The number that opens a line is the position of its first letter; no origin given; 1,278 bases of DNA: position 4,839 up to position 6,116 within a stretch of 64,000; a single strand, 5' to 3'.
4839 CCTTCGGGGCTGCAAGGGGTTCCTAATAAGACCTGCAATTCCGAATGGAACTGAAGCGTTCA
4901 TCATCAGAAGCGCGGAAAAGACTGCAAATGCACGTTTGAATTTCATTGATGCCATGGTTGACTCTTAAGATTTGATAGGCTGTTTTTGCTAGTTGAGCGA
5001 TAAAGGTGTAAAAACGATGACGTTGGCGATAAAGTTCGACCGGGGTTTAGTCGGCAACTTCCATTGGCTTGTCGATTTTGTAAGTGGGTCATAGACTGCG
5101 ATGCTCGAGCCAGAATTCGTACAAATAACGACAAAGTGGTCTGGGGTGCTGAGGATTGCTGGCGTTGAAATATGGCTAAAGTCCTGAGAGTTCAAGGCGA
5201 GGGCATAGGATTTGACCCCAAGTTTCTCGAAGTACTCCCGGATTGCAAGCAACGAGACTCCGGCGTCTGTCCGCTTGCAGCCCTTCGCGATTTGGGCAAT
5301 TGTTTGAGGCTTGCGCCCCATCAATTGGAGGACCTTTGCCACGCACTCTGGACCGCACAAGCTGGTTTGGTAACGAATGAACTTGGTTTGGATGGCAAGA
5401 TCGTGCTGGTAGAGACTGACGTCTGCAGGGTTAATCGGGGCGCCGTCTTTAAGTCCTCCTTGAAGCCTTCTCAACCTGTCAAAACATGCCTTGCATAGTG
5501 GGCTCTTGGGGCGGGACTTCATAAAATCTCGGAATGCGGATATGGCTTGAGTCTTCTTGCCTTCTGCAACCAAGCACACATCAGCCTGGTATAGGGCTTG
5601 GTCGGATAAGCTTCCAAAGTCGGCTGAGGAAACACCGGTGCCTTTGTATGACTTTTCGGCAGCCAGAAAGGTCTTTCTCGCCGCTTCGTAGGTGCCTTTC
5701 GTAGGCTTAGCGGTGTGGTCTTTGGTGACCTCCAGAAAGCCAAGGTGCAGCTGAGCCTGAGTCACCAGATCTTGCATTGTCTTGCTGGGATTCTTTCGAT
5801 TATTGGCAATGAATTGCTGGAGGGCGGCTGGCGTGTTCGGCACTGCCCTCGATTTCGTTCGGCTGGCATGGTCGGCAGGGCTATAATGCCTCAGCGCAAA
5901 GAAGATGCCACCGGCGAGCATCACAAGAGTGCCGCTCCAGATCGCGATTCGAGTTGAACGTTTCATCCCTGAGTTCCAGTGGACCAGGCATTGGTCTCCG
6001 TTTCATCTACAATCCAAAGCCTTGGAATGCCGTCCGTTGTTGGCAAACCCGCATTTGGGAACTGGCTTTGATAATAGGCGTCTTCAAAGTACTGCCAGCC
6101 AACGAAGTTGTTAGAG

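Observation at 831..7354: Rhs polymorphic toxin with a Sec signal peptide in an operon with a C39-like peptidase membrane protein and a secreted S/T-rich protein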

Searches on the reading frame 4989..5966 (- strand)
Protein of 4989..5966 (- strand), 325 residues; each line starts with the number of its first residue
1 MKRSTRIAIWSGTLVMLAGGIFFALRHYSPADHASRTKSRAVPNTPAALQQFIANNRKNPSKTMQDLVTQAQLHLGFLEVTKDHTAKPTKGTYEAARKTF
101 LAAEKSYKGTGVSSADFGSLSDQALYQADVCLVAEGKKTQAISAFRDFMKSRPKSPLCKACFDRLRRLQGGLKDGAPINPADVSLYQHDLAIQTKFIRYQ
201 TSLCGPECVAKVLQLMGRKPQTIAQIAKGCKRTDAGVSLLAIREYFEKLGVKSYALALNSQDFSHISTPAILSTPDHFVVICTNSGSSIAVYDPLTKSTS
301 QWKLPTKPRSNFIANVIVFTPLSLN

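Call 3: search_protein_families(library=pfam, proteins=[window:4989-5966:-], max_evalue=0.01)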
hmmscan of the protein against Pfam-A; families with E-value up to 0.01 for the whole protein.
window:4989-5966:- (325 aa): 1 family
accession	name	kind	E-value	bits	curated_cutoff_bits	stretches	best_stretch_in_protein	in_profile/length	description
PF03412.21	Peptidase_C39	-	7.8e-11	42.4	22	1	203-299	12-109/133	Peptidase C39 family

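Call 4: search_protein_families(library=ncbifam, proteins=[window:4989-5966:-], max_evalue=0.01)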
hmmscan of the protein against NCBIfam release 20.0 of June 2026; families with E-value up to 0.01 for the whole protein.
window:4989-5966:- (325 aa): 2 families
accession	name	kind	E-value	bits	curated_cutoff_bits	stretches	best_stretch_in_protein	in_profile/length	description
NF008068.0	PRK10803.1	equivalog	0.00028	20.9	383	1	70-157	91-178/263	cell division protein CpoB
TIGR01846.1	type_I_sec_HlyB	subfamily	0.00091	17.6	725.55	1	219-301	14-96/694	type I secretion system permease/ATPase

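Call 7: find_encoding_contigs(protein=window:4989-5966:-, flank=10000, max_places=10)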
Protein window:4989-5966:- (325 aa): no gene with exactly this product is on record in the collection.

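Call 8: find_homologous_proteins(query=window:4989-5966:-, max_evalue=0.001)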
Query window:4989-5966:- (325 aa): 4 proteins with E <= 0.001 among 1493 candidates.
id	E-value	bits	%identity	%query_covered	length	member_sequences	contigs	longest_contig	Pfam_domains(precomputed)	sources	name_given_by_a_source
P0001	7.0e-214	727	100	100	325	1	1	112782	PF03412.22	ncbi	-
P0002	1.0e-74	270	46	88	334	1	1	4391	PF03412.22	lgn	-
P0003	1.8e-58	216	40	98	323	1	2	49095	PF03412.22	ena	-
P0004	8.9e-45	171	37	83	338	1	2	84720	PF03412.22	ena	-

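Call 9: find_encoding_contigs(protein=P0003, flank=10000, max_places=4)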
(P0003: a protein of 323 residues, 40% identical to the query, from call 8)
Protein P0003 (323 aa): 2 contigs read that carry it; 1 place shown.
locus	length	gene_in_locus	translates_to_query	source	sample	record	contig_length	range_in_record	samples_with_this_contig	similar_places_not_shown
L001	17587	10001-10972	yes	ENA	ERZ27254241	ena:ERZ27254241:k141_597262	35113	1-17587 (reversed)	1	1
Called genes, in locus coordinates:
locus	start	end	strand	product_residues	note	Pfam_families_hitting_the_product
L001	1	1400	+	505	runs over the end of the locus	PF14522:Cytochrome_C7 (faint), PF22113:Mtrc-MtrF_II-IV_dom (faint), PF09699:Paired_CXXCH_1 (faint), PF14537:Cytochrom_c3_2 (faint), PF02335:Cytochrom_C552 (weak)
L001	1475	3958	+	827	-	PF01578:Cytochrom_C_asm, PF16327:CcmF_C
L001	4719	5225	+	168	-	PF14522:Cytochrome_C7 (faint), PF14537:Cytochrom_c3_2 (faint)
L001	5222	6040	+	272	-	PF12797:Fer4_2 (weak), PF12838:Fer4_7 (weak), PF13247:Fer4_11, PF12838:Fer4_7 (weak), PF13187:Fer4_9 (weak), PF13237:Fer4_10, PF00037:Fer4, PF12797:Fer4_2 (weak), +9 more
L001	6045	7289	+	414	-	PF03916:NrfD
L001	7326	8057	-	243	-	PF01738:DLH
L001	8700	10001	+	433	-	-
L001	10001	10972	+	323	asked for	PF03412:Peptidase_C39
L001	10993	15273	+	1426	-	PF20148:DUF6531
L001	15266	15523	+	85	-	-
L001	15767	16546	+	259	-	-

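Call 10: find_encoding_contigs(protein=P0004, flank=10000, max_places=4)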
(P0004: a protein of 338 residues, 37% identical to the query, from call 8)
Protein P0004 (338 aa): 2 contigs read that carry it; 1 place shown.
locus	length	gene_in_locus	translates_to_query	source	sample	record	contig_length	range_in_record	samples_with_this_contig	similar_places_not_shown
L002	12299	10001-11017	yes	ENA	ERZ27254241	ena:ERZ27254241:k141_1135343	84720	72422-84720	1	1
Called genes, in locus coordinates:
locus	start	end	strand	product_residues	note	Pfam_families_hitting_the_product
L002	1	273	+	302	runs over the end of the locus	PF02899:Phage_int_SAM_1, PF00589:Phage_integrase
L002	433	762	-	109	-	PF04993:TfoX_N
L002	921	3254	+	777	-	-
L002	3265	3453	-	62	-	PF04324:Fer2_BFD (weak)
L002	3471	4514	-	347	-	PF00814:TsaD, PF22521:HypF_C_2 (weak)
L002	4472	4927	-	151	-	PF00583:Acetyltransf_1, PF13673:Acetyltransf_10, PF13508:Acetyltransf_7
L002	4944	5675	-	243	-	PF13555:AAA_29 (faint), PF00005:ABC_tran, PF13304:AAA_21 (faint)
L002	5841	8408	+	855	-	PF11897:DUF3417, PF00343:Phosphorylase, PF28476:GlgP_C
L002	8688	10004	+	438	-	-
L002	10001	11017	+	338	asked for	PF03412:Peptidase_C39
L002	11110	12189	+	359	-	PF20148:DUF6531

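Call 11: find_encoding_contigs(protein=P0002, flank=10000, max_places=4)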
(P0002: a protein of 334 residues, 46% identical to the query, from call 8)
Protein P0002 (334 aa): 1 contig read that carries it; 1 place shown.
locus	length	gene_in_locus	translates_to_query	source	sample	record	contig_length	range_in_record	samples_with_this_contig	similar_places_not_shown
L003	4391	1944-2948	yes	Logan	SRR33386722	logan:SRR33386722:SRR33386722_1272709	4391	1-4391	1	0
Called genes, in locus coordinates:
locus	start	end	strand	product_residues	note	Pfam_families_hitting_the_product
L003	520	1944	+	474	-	-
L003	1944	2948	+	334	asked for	PF03412:Peptidase_C39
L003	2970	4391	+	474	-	?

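Call 21: find_related_loci(query=A3, collection=genome_contigs, flank=10000)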
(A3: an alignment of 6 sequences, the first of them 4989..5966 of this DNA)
Query A3 (325 aa) in genome_contigs; peptide patterns used: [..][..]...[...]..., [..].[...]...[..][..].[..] (x = any residue, [..] = any of these).
87 stretches matched a pattern; 4 encode a relative of the query (tblastn E <= 1e-3); 4 distinct loci.
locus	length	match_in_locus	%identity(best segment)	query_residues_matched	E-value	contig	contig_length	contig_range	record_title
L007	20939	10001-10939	34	1-319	1e-55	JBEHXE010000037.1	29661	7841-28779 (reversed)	MAG: Armatimonadota bacterium isolate ES1.bin.37 NODE_1453_length_29661_cov_6.357080, whole genome shotgun sequence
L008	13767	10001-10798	35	49-324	1e-49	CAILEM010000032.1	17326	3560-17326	MAG: uncultured Armatimonadetes bacterium isolate Ki2-D3_bin-0414 genome assembly, contig: bin-0414:032/168, whole genom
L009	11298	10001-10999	32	1-321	1e-48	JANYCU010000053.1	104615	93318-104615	MAG: Armatimonadetes bacterium isolate 336R_metabinner_23 336R_k141_380276, whole genome shotgun sequence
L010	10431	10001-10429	38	1-149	2e-19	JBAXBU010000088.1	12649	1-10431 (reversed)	MAG: Armatimonadota bacterium isolate ELA175 MAG175_88, whole genome shotgun sequence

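Call 36: predict_structure(alignment_id=A2)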
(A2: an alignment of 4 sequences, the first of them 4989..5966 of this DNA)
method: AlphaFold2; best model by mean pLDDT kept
length: 325 residues; sequences in the alignment: 4
mean_pLDDT: 76.1   pTM: 0.54
mean pLDDT of the five models: 76.1, 72.4, 63.8, 61.0, 60.4
residues with pLDDT >= 90: 88; 70-90: 154; 50-70: 40; < 50: 43
segments of 3 or more residues with pLDDT < 50: 1-40, 323-325
pLDDT, mean of each block of 10 residues (from residue 1): 28 28 29 30 78 89 81 87 71 93 86 70 93 92 94 87 87 65 87 61 81 88 89 77 87 81 86 83 90 90 78 80 46
secondary structure, 60 per line:
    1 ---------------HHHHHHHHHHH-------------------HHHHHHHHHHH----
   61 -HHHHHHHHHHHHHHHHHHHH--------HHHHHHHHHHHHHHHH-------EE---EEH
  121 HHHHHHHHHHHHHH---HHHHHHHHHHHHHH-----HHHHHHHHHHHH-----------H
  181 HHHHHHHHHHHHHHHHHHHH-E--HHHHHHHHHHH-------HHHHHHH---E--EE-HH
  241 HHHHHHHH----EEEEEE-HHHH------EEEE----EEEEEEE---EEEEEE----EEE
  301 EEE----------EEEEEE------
elements in order: H16-26 H46-56 H62-81 H90-105 H120-134 H138-151 H157-168 H180-200 H205-215 H223-229 H239-248 E253-258 H260-263 E270-273 E278-284 E288-293 E298-303 E314-319

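Call 39: fold_search(model_id=the predicted structure, library=pdb)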
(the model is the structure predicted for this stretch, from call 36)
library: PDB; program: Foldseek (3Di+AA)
matches with E <= 10: 1031; with E <= 0.001: 3
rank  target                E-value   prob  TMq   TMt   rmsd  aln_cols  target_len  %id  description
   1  5xe8_A                4.9e-04  1.00  0.31  0.69   3.9       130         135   19  Crystal Structure of the Peptidase Domain of Streptococcus mutans ComA (released 2017-06-28)
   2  3k8u                  5.1e-04  1.00  0.30  0.68   4.1       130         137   19  Crystal Structure of the Peptidase Domain of Streptococcus ComA, a Bi-functional ABC Transporter Involved in Quorum Sens (released 2010-02-23)
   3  5xe9_A                8.8e-04  1.00  0.31  0.69   4.4       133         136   20  Crystal Structure of the Complex of the Peptidase Domain of Streptococcus mutans ComA with a Small Molecule Inhibitor. (released 2017-06-28)
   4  7n87_MODEL_1_A        1.8e-03  1.00  0.31  0.62   6.8       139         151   18  Solution NMR structure of peptidase domain from Clostridium thermocellum PCAT1 (released 2021-12-29)
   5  6mpz_D                1.9e-03  1.00  0.31  0.69   3.2       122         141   18  Crystal structure of a double glycine motif protease from AMS/PCAT transporter in complex with the leader peptide (released 2019-02-06)
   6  6mpz_A                3.7e-03  1.00  0.31  0.69   3.2       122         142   19  Crystal structure of a double glycine motif protease from AMS/PCAT transporter in complex with the leader peptide (released 2019-02-06)
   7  6mpz_B                3.8e-03  1.00  0.31  0.70   3.3       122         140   19  Crystal structure of a double glycine motif protease from AMS/PCAT transporter in complex with the leader peptide (released 2019-02-06)
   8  3zua_MODEL_1_A        8.4e-03  1.00  0.30  0.62   3.6       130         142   14  A C39-like domain (released 2012-08-01)
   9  6e9v_A                3.0e-02  0.91  0.22  0.30  19.0       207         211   10  DHF79 filament (released 2018-11-21)
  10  2xev_B                4.2e-02  1.00  0.25  0.58   4.3       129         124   14  Crystal structure of the TPR domain of Xanthomonas campestris ybgF (released 2010-09-15)
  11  9ng2_I                4.2e-02  0.97  0.27  0.31  18.4       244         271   12  Y20S (Sec18-Sec17-Sec9-Sso1-Snc1) EDTA - Class 4 (released 2025-10-01)
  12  9pn0_B                4.2e-02  0.97  0.25  0.31  19.8       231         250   13  Structure of HTTQ23-HAP40 complex bound to macrocycles HHD3, HD4 and HL2 (released 2025-08-20)
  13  8re8_A                4.2e-02  0.41  0.20  0.16  21.0       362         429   10  Aspartyl/Asparaginyl beta-hydroxylase (AspH) R688Q variant in complex with Mn, (3R)-methyl-2-oxoglutarate and a Factor (released 2024-12-18)
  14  9h85_D                4.5e-02  0.98  0.26  0.37  17.1       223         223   13  BAM-hinge (GSGS) (released 2025-10-22)
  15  2xev_C                4.9e-02  1.00  0.28  0.66   3.5       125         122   18  Crystal structure of the TPR domain of Xanthomonas campestris ybgF (released 2010-09-15)
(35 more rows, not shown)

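Call 43: find_related_loci(query=A3, collection=metagenome_contigs, flank=8000)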
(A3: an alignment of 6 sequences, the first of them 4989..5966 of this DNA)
Query A3 (325 aa) in metagenome_contigs; peptide patterns used: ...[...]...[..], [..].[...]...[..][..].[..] (x = any residue, [..] = any of these).
565 stretches matched a pattern; 12 encode a relative of the query (tblastn E <= 1e-3); 12 distinct loci.
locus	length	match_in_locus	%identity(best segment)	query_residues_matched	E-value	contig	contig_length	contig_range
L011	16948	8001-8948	35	6-320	2e-60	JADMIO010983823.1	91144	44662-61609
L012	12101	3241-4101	39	29-325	5e-57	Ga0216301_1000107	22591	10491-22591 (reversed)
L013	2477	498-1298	38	49-325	1e-53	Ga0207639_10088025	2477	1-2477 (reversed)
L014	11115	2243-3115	38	12-320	3e-53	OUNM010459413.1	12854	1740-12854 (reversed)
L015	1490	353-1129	35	48-319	1e-54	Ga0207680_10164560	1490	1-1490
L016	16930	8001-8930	35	11-325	3e-52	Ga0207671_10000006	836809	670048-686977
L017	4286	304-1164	37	26-320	3e-48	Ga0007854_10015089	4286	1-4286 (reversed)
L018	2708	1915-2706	35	35-281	8e-43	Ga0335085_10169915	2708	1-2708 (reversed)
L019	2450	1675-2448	32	1-244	1e-31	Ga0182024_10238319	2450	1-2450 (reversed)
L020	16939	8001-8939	36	4-269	3e-31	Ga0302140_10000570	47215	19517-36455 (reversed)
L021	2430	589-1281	44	93-269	3e-27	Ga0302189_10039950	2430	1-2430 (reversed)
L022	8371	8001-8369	34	2-132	9e-14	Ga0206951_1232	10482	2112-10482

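Call 55: find_homologous_proteins(query=A5, max_evalue=0.001)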
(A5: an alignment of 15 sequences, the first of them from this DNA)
Query A5 (15 sequences) (325 aa, profile of the alignment): 67 proteins with E <= 0.001 among 7564 candidates.
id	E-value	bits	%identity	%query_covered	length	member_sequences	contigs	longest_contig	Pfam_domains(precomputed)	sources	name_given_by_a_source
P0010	4.5e-126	438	35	85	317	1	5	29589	PF03412.22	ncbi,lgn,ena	-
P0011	1.3e-125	437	34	100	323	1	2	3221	PF03412.22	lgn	-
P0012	1.8e-125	436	39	91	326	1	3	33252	PF03412.22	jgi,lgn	jgi:hypothetical protein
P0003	9.5e-125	434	40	98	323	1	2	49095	PF03412.22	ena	-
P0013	2.0e-122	426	38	85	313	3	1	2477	PF03412.22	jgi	-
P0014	1.9e-120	420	35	97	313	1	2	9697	PF03412.22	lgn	-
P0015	4.1e-120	419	36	95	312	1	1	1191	PF03412.22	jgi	jgi:hypothetical protein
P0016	5.5e-120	418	40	86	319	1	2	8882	PF03412.22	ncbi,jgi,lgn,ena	jgi:hypothetical protein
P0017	1.4e-118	414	36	100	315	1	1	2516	PF03412.22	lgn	-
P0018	4.7e-117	409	38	84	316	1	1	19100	PF03412.22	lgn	-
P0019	6.6e-117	408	39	86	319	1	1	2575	PF03412.22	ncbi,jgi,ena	jgi:hypothetical protein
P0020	1.1e-116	408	39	87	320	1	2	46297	PF03412.22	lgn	-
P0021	1.2e-116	407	39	83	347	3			PF03412.22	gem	-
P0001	3.2e-115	403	100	100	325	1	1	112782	PF03412.22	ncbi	-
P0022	3.7e-115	403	39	83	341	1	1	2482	PF03412.22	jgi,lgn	-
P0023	7.2e-115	402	37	85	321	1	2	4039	PF03412.22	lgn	-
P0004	9.9e-115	401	37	83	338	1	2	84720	PF03412.22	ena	-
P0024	5.4e-114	399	34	97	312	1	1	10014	PF03412.22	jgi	jgi:hypothetical protein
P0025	1.4e-113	397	39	82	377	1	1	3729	PF03412.22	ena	-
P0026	2.2e-113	397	39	85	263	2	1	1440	PF03412.22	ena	-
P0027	4.7e-113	396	37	98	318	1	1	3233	PF03412.22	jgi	jgi:hypothetical protein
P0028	6.2e-113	395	42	87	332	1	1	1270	PF03412.22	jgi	jgi:hypothetical protein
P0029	1.4e-112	394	34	86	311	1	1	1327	PF03412.22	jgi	jgi:tetratricopeptide (TPR) repeat protein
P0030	7.6e-111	388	37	84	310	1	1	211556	PF03412.22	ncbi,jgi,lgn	-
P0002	6.2e-110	385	46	88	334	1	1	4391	PF03412.22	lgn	-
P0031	2.7e-109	383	37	95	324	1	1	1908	PF03412.22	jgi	jgi:hypothetical protein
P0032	4.9e-109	382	34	98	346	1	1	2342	PF03412.22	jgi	jgi:hypothetical protein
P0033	2.0e-107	377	38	84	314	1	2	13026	PF03412.22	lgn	-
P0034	3.3e-107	376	38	90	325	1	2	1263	PF03412.22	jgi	jgi:hypothetical protein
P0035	5.6e-107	376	38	88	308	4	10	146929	PF03412.22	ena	-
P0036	6.5e-107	376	39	84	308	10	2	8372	PF14559.13,PF03412.22,PF13174.13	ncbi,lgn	-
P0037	7.1e-107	375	37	98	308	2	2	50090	PF14559.13,PF03412.22,PF13174.13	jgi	jgi:Tfp pilus assembly protein PilF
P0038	8.2e-107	375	36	85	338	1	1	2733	PF03412.22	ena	-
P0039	1.2e-106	375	35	84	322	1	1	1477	PF03412.22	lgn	-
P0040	1.6e-106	374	34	98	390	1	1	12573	PF03412.22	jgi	jgi:hypothetical protein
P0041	1.9e-106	374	36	100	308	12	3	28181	PF14559.13,PF03412.22,PF13174.13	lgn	-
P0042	7.4e-105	369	41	50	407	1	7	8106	PF03412.22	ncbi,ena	-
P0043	8.1e-105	369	38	85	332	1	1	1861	PF13432.13,PF13428.13,PF03412.22,PF13174.13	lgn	-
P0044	8.6e-104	365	39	83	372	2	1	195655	PF03412.22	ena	-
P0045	1.1e-103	365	37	85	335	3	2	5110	PF03412.22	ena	-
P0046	3.2e-103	363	38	83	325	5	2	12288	PF14559.13,PF13432.13,PF13428.13,PF03412.22,PF07719.24,PF13174.13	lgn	-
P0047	1.7e-101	358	37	83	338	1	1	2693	PF13432.13,PF03412.22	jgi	jgi:tetratricopeptide (TPR) repeat protein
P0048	3.0e-101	357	36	99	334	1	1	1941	PF03412.22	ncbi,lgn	-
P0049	3.5e-101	357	33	89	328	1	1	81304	PF14559.13,PF13432.13,PF03412.22,PF13174.13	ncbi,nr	ncbi:MAG: tetratricopeptide repeat protein [Fimbriimonadaceae bacterium]|nr:tetratricopeptide repeat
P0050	7.1e-101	356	36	89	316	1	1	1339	PF03412.22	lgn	-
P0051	2.0e-100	354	36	85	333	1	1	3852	PF03412.22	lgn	-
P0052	4.6e-100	353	34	85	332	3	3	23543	PF03412.22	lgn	-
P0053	2.0e-99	351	32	89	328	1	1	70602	PF03412.22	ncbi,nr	ncbi:MAG: hypothetical protein K1X67_19520 [Fimbriimonadaceae bacterium]|nr:hypothetical protein [Fi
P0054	5.1e-99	350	35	89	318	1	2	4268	PF03412.22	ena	-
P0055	6.9e-99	349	36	85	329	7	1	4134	PF03412.22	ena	-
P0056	2.3e-97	344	33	82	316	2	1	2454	PF03412.22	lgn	-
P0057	4.7e-95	337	35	85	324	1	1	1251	PF03412.22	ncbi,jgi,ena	jgi:tetratricopeptide (TPR) repeat protein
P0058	4.8e-95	337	35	85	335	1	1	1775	PF03412.22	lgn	-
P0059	4.7e-92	327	36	71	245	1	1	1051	PF03412.22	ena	-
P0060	4.4e-90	320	35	85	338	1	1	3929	PF03412.22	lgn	-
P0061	4.4e-90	320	36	82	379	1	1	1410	PF03412.22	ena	-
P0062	3.3e-89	317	33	92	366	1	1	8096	PF03412.22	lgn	-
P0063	6.4e-78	280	31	82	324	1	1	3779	PF03412.22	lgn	-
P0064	9.8e-78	280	30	98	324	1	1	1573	PF03412.22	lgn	-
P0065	4.1e-77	278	28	94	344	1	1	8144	PF03412.22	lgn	-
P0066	6.2e-76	274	32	75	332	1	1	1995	PF03412.22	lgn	-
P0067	7.1e-76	274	33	81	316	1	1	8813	PF03412.22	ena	-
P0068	2.5e-74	268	33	72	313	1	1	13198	PF03412.22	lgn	-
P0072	8.4e-4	37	29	28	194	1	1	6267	PF13529.14,PF03412.22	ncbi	ncbi:MAG: cysteine peptidase family C39 domain-containing protein, partial [Bacteroidota bacterium]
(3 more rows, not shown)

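Call 56: find_encoding_contigs(protein=P0030, flank=10000, max_places=2)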
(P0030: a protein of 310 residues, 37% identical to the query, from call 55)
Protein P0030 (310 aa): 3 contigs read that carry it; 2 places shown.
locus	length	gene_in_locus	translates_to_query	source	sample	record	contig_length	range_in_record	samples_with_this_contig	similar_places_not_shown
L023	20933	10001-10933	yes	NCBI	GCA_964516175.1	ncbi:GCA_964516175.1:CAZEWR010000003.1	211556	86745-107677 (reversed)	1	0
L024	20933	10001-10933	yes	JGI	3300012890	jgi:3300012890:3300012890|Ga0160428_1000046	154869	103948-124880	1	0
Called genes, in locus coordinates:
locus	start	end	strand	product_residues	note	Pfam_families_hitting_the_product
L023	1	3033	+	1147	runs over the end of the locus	PF00873:ACR_tran, PF02355:SecD_SecF_C (faint)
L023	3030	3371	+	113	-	PF13473:Cupredoxin_1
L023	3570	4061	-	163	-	-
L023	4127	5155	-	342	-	PF13088:BNR_2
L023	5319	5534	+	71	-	PF02583:Trns_repr_metal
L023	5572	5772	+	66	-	PF00403:HMA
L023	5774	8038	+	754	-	PF00403:HMA, PF00122:E1-E2_ATPase, PF00702:Hydrolase, PF08282:Hydrolase_3 (faint)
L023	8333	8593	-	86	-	-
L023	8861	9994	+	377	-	-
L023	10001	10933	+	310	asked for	PF03412:Peptidase_C39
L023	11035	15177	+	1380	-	PF20148:DUF6531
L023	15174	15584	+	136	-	-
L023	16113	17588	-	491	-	PF23545:Zn_ribbon_HMPTM, PF04055:Radical_SAM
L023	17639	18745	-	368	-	PF02492:cobW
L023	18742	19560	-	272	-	PF00230:MIP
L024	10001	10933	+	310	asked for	PF03412:Peptidase_C39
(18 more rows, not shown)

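Call 57: find_encoding_contigs(protein=P0049, flank=10000, max_places=2)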
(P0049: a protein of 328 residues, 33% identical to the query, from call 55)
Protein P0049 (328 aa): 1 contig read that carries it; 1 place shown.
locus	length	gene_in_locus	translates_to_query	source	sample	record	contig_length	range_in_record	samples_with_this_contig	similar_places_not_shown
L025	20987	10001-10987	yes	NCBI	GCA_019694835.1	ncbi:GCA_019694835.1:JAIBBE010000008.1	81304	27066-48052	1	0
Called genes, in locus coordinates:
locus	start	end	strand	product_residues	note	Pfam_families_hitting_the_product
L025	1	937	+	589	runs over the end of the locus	PF03717:PBP_dimer (weak), PF00905:Transpeptidase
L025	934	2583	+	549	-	PF08245:Mur_ligase_M, PF02875:Mur_ligase_C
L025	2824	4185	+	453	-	PF01225:Mur_ligase, PF08245:Mur_ligase_M, PF02875:Mur_ligase_C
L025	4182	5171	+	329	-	PF10555:MraY_sig1 (weak), PF00953:Glycos_transf_4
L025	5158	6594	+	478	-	PF21799:MurD-like_N, PF08245:Mur_ligase_M, PF02875:Mur_ligase_C (weak)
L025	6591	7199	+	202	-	-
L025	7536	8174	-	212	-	-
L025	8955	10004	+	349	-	-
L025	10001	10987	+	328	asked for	PF13174:TPR_6 (faint), PF13432:TPR_16 (faint), PF14559:TPR_19 (faint), PF03412:Peptidase_C39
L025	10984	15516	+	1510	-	PF20148:DUF6531, PF05593:RHS_repeat (weak)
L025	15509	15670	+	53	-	-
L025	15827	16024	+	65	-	-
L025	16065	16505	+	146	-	-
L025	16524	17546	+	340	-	PF01966:HD, PF13286:HD_assoc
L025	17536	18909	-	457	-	PF03448:MgtE_N, PF00571:CBS, PF01769:MgtE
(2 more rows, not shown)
